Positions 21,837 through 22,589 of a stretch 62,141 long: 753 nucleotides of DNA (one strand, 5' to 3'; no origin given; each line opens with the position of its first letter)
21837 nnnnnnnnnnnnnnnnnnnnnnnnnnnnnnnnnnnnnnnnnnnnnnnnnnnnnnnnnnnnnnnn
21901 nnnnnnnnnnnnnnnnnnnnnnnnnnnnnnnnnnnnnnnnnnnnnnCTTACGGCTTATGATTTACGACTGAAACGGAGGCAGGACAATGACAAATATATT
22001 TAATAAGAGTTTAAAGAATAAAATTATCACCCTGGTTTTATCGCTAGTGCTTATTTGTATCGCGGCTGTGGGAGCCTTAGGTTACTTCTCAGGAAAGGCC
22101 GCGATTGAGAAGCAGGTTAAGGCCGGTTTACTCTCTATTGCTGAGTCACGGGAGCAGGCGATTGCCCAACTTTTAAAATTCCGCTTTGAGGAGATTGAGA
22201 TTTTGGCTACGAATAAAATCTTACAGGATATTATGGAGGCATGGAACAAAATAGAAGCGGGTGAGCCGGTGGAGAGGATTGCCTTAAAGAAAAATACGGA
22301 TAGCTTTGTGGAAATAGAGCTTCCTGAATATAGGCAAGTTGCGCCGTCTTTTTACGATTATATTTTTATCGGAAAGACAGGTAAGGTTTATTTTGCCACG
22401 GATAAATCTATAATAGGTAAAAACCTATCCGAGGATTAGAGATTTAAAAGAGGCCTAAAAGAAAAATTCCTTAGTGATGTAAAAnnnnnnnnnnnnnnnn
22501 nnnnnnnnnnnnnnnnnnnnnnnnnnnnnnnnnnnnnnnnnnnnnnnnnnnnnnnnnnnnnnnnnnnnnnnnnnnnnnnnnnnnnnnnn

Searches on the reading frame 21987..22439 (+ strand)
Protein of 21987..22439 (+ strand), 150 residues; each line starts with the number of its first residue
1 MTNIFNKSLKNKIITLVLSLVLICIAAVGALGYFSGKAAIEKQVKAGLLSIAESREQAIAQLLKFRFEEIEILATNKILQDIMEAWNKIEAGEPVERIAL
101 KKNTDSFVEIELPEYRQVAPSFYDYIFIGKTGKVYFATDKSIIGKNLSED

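Call 50: search_protein_families(library=pfam, proteins=[window:21987-22439:+], max_evalue=0.00001)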
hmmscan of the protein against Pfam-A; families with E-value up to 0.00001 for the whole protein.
window:21987-22439:+ (150 aa): 1 family
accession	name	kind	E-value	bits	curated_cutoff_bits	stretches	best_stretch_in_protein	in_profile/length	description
PF02743.24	dCache_1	-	4e-06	27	45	1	39-141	2-87/240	Cache domain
